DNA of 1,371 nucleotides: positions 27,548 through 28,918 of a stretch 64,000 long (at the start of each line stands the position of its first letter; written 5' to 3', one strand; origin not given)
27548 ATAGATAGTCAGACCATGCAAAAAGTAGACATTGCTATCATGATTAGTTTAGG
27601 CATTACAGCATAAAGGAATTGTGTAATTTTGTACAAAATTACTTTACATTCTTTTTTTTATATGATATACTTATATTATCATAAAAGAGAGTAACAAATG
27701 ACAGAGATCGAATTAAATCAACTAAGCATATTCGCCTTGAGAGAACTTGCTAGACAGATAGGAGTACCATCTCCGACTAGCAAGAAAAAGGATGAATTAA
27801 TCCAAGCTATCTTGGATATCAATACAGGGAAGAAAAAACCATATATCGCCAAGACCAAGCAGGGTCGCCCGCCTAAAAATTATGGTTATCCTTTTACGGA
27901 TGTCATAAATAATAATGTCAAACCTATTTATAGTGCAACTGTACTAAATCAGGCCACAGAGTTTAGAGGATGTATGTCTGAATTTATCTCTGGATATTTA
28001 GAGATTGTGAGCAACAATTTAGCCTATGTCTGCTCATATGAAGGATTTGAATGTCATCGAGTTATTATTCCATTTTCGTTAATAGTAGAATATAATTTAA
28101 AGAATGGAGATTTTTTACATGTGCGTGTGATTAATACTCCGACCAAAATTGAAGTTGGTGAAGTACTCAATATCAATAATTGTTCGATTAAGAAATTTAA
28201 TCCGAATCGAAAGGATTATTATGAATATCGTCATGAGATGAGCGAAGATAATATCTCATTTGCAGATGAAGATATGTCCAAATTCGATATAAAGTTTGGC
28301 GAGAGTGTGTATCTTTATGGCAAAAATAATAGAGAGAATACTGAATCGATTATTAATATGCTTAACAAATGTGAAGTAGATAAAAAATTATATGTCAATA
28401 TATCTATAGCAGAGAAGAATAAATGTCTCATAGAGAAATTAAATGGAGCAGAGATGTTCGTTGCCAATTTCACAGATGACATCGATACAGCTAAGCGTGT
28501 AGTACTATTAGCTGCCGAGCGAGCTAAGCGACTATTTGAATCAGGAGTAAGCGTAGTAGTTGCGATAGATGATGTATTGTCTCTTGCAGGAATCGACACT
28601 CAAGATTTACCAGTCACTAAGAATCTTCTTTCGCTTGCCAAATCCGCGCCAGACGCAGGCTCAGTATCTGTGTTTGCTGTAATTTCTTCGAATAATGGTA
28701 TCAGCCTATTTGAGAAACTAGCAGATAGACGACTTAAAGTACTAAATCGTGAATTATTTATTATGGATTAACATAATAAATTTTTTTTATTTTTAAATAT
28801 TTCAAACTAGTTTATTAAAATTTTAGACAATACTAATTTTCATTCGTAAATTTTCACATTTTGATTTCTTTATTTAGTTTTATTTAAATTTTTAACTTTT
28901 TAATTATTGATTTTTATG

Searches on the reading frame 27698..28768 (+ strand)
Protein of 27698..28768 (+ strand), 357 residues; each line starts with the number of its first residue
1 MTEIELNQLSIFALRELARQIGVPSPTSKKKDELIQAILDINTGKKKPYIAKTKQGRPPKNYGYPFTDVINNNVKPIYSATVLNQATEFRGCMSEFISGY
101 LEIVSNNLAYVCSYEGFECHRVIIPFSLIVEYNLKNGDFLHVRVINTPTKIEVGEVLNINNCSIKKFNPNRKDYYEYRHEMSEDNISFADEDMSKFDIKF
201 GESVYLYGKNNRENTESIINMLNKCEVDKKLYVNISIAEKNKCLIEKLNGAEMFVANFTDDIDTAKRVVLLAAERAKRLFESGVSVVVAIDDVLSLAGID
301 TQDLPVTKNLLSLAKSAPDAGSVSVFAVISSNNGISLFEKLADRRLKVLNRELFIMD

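Call 55: search_protein_families(library=pfam, proteins=[window:27698-28768:+], max_evalue=0.00001)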
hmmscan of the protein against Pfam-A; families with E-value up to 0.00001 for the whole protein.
window:27698-28768:+ (357 aa): 1 family
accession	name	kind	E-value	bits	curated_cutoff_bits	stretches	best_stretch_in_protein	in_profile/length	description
PF07498.18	Rho_N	-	1.6e-06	28.4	24.9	1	5-40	1-36/43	Rho termination factor, N-terminal domain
